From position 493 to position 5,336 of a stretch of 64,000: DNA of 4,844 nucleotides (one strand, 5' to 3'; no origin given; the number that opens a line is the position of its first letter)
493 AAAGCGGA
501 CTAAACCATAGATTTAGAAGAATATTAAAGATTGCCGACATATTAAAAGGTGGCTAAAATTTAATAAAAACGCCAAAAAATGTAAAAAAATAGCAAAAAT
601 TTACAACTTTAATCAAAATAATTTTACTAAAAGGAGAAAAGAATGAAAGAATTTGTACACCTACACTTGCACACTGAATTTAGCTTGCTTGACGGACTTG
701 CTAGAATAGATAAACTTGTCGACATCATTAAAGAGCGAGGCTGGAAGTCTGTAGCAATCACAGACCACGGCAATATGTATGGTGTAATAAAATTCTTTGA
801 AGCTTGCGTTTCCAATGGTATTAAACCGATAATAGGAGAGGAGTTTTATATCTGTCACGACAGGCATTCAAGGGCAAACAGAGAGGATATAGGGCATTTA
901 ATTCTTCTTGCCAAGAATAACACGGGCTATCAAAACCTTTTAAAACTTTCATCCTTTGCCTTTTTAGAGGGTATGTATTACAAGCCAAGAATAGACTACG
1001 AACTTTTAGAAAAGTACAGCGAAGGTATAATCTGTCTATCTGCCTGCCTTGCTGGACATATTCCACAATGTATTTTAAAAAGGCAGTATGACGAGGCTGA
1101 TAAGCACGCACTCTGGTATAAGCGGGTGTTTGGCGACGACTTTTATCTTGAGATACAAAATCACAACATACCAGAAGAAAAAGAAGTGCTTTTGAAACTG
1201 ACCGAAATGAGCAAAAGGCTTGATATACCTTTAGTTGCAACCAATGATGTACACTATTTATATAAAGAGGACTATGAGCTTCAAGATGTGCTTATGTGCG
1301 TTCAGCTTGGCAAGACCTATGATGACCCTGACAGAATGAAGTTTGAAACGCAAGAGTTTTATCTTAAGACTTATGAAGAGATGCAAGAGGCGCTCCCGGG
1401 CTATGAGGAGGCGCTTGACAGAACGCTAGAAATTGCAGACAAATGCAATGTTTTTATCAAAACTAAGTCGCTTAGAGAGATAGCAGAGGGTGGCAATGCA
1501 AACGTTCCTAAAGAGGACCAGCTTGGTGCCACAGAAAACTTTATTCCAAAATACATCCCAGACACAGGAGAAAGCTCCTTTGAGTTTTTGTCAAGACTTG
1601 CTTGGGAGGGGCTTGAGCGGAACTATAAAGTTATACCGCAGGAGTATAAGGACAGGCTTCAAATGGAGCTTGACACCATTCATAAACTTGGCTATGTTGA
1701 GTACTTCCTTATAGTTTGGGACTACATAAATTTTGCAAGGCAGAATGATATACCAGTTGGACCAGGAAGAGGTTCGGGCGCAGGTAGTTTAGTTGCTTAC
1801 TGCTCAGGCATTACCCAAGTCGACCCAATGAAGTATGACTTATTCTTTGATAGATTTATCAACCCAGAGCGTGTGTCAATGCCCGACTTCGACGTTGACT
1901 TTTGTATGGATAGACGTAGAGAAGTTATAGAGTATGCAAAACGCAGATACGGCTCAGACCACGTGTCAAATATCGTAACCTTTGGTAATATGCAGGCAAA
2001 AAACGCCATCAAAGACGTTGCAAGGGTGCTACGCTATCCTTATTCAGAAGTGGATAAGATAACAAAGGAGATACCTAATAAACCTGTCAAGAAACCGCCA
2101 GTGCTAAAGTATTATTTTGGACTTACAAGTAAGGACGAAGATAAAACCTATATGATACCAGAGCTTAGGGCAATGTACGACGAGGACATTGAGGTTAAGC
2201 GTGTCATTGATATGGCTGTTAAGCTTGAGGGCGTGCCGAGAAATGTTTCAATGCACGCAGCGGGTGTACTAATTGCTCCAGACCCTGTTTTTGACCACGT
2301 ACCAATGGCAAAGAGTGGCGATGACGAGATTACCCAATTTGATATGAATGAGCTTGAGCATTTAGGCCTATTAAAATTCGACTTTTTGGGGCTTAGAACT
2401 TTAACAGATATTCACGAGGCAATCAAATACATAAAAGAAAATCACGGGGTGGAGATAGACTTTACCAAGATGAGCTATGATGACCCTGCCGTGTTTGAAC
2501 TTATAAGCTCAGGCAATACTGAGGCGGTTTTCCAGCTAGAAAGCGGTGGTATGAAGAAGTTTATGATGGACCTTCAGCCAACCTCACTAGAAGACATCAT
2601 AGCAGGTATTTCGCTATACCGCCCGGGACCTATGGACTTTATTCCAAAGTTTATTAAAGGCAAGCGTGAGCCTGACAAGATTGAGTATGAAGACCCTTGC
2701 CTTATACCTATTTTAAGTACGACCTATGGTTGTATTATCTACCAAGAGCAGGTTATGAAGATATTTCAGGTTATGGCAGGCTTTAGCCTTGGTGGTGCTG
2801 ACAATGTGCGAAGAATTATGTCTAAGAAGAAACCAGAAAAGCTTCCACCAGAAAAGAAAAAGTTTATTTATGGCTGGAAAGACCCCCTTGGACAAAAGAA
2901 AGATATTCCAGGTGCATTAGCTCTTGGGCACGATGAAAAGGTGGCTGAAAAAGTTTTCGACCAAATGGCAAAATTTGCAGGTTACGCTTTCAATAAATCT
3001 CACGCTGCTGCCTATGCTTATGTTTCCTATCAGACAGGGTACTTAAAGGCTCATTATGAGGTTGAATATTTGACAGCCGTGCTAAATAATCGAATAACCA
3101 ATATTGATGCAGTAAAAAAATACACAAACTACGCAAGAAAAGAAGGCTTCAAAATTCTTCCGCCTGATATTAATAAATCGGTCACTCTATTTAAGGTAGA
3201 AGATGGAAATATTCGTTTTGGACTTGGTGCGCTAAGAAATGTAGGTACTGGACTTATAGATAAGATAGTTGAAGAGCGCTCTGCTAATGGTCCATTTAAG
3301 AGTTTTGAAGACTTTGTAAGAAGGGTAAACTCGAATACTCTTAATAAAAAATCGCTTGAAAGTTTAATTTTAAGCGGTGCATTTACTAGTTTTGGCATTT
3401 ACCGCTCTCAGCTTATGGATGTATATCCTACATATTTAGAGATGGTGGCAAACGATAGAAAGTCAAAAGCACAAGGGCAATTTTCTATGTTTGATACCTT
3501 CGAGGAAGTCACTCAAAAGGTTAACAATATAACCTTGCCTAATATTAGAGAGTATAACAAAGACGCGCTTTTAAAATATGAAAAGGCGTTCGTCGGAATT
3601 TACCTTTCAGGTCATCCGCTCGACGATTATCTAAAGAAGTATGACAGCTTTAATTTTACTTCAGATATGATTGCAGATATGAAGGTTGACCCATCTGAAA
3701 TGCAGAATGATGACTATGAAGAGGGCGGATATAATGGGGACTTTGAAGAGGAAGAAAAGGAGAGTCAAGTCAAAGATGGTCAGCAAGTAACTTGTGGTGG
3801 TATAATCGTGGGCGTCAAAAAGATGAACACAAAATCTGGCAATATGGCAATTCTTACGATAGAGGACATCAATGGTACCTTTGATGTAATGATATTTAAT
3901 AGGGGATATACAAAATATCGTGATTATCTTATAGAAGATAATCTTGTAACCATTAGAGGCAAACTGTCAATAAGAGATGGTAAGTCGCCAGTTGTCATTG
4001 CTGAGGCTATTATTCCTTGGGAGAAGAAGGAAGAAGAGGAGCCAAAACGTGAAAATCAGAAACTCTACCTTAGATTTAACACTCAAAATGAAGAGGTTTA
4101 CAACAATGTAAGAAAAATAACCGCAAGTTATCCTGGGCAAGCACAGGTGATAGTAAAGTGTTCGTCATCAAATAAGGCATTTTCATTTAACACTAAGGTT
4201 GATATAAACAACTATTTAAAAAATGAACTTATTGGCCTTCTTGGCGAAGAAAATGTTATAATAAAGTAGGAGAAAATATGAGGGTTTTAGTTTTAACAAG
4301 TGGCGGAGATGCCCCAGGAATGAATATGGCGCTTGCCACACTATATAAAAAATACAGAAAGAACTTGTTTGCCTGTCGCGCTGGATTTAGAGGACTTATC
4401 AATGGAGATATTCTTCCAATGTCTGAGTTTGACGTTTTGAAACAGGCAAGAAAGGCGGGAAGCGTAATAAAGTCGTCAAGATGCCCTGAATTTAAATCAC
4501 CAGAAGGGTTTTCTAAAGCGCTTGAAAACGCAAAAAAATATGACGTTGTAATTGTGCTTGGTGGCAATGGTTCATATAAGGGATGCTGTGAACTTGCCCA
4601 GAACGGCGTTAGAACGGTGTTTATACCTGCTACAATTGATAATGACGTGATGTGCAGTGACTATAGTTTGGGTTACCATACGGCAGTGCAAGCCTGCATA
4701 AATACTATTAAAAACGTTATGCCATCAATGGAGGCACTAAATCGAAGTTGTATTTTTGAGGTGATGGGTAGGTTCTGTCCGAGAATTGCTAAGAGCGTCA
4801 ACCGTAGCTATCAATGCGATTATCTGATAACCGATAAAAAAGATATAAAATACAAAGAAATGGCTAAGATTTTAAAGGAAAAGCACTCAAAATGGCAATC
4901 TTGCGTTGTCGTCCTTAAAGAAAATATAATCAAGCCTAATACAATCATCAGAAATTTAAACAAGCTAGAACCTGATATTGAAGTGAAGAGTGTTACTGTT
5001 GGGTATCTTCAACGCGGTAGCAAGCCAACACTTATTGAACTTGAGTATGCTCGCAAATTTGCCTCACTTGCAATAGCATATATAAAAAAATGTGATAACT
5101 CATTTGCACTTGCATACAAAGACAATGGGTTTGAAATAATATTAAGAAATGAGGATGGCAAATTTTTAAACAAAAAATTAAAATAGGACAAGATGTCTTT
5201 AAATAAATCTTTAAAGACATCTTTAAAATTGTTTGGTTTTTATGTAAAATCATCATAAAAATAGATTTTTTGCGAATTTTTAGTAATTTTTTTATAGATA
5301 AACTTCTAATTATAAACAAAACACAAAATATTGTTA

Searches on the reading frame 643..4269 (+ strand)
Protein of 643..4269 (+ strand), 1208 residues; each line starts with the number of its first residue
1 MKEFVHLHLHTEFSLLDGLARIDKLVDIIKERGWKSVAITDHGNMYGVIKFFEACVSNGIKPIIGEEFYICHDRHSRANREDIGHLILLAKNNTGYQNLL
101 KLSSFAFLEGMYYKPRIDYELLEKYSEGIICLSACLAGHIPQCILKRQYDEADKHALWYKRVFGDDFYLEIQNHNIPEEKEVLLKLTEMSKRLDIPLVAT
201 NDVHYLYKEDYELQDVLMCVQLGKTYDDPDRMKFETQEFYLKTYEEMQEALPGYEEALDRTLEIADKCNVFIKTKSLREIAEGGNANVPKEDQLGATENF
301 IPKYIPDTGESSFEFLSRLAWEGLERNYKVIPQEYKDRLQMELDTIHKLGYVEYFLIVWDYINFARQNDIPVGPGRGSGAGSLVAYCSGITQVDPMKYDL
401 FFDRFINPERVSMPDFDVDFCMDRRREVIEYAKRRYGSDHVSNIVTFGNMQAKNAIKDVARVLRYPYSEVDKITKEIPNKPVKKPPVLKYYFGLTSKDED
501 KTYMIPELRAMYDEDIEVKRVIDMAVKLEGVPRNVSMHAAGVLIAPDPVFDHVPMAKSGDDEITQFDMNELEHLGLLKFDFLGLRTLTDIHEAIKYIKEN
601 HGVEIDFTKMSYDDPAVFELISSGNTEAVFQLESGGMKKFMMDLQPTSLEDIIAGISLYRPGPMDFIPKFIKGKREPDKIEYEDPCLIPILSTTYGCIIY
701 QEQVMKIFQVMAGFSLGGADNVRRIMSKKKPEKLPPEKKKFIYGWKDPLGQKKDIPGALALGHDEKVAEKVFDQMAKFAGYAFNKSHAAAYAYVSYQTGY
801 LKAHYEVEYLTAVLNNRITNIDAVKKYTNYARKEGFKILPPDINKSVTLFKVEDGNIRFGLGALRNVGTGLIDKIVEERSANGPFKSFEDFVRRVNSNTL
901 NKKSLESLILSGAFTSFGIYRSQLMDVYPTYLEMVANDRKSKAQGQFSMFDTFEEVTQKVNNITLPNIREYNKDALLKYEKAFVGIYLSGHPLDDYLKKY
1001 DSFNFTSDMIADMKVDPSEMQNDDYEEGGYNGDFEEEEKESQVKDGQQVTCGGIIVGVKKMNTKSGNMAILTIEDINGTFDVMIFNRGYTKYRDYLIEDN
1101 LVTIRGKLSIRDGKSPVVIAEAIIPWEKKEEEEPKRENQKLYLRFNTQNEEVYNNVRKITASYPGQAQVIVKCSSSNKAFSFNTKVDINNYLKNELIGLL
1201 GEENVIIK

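Call 49: search_protein_families(library=pfam, proteins=[window:643-4269:+], max_evalue=0.0001)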
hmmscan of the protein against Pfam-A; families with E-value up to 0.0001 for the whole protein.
window:643-4269:+ (1208 aa): 5 families
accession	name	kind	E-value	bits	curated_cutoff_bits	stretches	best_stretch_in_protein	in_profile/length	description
PF07733.18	DNA_pol3_alpha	-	1.9e-97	326.4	23.9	1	315-583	2-260/260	Bacterial DNA polymerase III alpha NTPase domain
PF02811.25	PHP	-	1.3e-59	201.6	26.4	1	6-174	1-164/164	PHP domain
PF17657.6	DNA_pol3_finger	-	9.8e-57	191.3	22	1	586-746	1-163/166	Bacterial DNA polymerase III alpha subunit finger domain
PF14579.12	HHH_6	-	5.7e-31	107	25.6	1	835-924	1-90/90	Helix-hairpin-helix motif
PF01336.31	tRNA_anti-codon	-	2e-08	34.5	27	1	1049-1124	1-73/75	OB-fold nucleic acid binding domain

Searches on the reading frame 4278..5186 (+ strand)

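Call 49: search_protein_families(library=pfam, proteins=[window:4278-5186:+], max_evalue=0.0001)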
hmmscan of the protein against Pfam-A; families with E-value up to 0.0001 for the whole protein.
window:4278-5186:+ (302 aa): 1 family
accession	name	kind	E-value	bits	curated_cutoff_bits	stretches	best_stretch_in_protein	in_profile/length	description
PF00365.25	PFK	-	6.2e-58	196.8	30.9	1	2-267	1-275/277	Phosphofructokinase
